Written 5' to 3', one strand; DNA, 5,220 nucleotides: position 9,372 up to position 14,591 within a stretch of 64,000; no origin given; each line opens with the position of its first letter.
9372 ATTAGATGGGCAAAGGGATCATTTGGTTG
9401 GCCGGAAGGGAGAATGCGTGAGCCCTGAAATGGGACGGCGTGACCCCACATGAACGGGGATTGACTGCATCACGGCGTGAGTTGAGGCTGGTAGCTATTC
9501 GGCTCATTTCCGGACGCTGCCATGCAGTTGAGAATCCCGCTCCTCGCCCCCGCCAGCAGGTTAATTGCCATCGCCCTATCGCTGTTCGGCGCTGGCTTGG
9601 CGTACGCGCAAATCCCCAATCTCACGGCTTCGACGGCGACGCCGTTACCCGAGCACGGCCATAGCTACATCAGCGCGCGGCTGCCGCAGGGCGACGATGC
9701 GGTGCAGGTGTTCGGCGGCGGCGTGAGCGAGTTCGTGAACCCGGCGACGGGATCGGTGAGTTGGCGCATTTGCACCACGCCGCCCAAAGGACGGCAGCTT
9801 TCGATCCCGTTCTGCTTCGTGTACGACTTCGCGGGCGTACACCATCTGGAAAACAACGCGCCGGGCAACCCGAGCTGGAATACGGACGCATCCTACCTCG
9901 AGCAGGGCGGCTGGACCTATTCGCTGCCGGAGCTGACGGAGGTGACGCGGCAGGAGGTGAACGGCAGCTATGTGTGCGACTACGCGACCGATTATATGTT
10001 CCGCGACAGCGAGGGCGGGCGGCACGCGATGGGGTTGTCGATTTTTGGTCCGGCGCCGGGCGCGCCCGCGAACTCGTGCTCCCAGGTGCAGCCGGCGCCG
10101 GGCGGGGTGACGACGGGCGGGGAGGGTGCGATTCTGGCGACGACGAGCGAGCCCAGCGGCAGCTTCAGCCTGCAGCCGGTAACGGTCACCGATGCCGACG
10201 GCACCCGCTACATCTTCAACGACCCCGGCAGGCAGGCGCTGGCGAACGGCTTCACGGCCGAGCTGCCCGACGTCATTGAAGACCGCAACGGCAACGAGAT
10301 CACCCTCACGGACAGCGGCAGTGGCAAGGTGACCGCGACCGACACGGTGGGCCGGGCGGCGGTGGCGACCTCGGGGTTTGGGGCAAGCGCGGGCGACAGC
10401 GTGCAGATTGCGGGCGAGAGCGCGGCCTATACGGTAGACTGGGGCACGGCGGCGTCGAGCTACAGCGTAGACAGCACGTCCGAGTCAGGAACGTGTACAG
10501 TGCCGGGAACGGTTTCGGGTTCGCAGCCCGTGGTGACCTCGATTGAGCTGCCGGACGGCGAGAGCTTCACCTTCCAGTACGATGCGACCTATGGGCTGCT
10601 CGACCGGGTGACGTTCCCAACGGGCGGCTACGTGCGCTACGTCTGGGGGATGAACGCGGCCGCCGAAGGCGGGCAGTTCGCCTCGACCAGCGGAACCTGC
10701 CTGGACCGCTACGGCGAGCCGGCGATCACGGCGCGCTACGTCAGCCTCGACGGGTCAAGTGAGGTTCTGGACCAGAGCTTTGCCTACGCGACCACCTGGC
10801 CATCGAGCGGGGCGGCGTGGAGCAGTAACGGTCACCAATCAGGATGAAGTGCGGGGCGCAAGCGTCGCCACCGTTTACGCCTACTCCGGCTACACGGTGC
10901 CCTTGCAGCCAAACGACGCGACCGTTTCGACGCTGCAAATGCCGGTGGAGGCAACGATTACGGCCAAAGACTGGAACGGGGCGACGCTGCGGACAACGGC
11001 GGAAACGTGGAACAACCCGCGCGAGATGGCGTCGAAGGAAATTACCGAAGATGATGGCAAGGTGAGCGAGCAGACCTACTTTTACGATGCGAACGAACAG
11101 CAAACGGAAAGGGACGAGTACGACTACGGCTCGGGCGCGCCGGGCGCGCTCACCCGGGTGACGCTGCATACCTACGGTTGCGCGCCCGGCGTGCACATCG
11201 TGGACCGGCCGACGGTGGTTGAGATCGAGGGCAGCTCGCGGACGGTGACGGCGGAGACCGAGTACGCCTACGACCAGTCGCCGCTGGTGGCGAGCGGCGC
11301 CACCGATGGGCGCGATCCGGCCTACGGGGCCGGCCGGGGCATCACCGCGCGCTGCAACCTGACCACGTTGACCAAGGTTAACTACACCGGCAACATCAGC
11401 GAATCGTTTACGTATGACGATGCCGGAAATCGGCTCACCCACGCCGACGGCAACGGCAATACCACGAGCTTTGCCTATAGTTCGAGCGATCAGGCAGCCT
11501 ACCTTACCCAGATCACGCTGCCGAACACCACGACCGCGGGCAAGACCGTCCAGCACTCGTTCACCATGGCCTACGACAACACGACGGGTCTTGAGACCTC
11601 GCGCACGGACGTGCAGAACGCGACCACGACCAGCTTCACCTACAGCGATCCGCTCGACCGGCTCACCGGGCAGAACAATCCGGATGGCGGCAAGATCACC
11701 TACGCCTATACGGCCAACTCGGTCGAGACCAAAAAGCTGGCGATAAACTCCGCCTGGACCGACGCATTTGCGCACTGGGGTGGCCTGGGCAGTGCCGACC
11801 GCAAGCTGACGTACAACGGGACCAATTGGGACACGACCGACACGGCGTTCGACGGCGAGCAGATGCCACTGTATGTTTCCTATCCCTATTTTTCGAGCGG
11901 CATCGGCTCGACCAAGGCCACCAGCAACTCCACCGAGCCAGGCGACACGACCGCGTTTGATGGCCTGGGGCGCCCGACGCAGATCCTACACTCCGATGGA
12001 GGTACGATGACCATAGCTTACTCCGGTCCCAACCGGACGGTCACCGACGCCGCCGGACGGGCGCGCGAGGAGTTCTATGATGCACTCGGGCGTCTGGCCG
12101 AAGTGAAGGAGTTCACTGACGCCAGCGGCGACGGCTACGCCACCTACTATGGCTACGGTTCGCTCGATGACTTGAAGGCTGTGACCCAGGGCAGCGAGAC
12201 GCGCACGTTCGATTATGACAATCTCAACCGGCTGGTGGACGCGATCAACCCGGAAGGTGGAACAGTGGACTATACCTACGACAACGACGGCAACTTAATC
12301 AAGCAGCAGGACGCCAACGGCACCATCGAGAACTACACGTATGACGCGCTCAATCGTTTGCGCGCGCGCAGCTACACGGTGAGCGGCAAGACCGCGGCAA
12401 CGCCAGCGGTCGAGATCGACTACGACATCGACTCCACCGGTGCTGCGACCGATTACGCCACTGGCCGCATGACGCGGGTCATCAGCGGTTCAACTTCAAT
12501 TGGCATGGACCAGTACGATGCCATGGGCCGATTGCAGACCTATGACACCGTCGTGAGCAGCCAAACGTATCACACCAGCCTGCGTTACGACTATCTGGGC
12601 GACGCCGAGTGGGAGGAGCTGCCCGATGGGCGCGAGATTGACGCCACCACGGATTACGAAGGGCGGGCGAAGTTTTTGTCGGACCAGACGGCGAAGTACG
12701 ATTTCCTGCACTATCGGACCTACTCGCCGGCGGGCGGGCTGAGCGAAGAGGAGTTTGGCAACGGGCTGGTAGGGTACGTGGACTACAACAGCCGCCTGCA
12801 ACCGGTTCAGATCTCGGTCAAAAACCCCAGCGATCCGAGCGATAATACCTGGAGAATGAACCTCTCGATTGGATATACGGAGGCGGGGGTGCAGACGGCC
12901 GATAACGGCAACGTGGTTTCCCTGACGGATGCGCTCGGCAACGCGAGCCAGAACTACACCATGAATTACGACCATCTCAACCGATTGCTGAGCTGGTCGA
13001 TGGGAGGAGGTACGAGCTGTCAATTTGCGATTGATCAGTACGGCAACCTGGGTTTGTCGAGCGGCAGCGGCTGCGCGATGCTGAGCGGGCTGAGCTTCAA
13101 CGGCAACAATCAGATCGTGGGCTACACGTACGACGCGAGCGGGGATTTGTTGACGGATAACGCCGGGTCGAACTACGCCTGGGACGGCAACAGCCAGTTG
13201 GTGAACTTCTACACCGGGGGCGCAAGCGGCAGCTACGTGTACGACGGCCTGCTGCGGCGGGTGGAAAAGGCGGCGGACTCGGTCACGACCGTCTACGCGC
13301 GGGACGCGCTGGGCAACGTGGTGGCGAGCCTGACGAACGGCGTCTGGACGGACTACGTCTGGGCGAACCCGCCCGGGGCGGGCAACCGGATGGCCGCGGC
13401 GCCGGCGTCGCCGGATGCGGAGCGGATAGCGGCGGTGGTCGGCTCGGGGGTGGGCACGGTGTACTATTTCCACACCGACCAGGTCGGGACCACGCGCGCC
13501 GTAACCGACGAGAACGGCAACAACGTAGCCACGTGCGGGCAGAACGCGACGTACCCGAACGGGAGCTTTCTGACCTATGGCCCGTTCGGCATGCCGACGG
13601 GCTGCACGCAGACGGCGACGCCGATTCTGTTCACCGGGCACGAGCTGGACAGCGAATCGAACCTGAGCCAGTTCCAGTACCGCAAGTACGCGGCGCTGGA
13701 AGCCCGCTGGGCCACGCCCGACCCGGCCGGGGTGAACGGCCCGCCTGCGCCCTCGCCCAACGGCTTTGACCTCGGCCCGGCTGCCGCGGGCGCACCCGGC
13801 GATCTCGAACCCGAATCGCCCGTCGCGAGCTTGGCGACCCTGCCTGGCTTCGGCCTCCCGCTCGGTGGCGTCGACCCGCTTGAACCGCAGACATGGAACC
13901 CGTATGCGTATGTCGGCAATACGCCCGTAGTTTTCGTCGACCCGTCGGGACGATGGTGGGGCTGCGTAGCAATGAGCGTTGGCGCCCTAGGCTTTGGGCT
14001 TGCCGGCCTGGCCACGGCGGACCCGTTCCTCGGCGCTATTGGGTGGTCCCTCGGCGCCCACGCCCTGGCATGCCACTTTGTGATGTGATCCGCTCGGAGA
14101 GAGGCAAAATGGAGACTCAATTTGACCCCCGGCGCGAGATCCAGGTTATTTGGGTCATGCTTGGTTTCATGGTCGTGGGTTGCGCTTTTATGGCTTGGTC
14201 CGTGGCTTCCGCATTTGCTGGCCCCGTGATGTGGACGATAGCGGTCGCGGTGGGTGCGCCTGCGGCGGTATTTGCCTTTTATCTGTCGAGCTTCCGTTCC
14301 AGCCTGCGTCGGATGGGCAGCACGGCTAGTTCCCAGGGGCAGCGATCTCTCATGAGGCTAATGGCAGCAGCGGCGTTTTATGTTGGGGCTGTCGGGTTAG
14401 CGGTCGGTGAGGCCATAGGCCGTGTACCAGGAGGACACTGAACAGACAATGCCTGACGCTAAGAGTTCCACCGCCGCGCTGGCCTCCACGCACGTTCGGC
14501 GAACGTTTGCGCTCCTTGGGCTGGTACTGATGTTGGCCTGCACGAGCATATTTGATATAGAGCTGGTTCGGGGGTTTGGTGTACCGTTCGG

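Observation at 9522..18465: Sec-dependent RHS polymorphic-toxin locus with an orphan tip cassette, small membrane immunity candidates and a coupled ABC exporter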

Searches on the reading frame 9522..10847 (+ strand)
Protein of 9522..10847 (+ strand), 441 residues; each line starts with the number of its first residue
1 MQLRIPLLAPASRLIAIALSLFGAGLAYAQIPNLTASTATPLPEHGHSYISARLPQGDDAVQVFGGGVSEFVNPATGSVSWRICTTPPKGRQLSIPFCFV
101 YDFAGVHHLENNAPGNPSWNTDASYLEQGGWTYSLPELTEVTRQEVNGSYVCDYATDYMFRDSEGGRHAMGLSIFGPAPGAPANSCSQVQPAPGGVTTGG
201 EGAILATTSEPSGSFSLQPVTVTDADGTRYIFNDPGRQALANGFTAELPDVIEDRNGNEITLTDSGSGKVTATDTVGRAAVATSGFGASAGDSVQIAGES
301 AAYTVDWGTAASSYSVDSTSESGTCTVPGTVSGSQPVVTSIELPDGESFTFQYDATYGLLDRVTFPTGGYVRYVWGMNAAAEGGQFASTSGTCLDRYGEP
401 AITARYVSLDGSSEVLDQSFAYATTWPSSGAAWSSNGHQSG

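Call 4: search_protein_families(library=pfam, proteins=[window:9522-10847:+], max_evalue=0.01)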
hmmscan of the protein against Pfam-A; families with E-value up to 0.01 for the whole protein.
window:9522-10847:+ (441 aa): 1 family
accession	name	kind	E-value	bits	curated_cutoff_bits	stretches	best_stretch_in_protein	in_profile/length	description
PF05593.20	RHS_repeat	-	0.0021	18.8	22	0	338-358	7-26/38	RHS Repeat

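Call 7: search_protein_families(library=ncbifam, proteins=[window:9522-10847:+], max_evalue=0.01)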
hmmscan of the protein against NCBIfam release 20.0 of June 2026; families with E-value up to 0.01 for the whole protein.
window:9522-10847:+ (441 aa): 0 families

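Call 73: search_protein_families(library=pfam, proteins=[window:9522-10823:+], max_evalue=0.01)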
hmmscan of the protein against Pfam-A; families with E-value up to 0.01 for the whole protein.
window:9522-10823:+ (434 aa): 1 family
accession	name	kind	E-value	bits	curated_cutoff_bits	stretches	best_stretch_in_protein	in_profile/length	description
PF05593.20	RHS_repeat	-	0.002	18.9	22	0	338-358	7-26/38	RHS Repeat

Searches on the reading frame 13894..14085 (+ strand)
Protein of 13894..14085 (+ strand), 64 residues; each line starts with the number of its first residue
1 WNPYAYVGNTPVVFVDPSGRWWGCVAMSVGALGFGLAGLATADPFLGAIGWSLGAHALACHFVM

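Call 18: find_homologous_proteins(query=A3, max_evalue=10)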
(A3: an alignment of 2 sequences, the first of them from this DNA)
Query A3 (2 sequences): 5 candidates shared short words with the query, none scored E <= 10.

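Call 92: search_protein_families(library=pfam, proteins=[window:13894-14085:+], max_evalue=10)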
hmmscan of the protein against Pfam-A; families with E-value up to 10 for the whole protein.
seq(64 aa): 0 families

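Call 93: search_protein_families(library=ncbifam, proteins=[window:13894-14085:+], max_evalue=10)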
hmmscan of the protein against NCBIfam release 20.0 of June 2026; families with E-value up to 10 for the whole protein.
seq(64 aa): 1 family
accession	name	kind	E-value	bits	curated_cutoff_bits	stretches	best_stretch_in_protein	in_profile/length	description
TIGR03696.1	Rhs_assc_core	domain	0.00039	20.9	32.5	1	1-19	57-75/76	RHS repeat-associated core domain-containing protein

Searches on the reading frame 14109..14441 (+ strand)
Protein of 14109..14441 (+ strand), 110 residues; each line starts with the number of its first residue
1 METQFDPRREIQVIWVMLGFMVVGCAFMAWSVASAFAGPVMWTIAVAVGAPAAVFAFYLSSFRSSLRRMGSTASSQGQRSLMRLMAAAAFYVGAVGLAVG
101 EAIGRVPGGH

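Call 4: search_protein_families(library=pfam, proteins=[window:14109-14441:+], max_evalue=0.01)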
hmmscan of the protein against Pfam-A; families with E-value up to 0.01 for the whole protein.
window:14109-14441:+ (110 aa): 0 families

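Call 7: search_protein_families(library=ncbifam, proteins=[window:14109-14441:+], max_evalue=0.01)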
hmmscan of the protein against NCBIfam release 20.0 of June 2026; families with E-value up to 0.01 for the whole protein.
window:14109-14441:+ (110 aa): 0 families

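Call 85: find_encoding_contigs(protein=P0146, flank=6000, max_places=4)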
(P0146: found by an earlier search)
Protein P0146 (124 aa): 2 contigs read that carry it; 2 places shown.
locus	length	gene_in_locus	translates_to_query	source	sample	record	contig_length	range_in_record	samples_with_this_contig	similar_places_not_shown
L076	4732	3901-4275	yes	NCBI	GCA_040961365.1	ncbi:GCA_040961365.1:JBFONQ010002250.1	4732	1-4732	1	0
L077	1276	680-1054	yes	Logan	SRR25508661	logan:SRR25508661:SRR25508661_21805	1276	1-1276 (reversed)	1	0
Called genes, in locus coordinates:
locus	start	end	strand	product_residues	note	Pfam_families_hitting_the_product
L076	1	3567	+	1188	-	?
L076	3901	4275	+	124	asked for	-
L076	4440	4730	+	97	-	?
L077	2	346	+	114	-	?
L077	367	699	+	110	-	-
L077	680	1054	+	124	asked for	-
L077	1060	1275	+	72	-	?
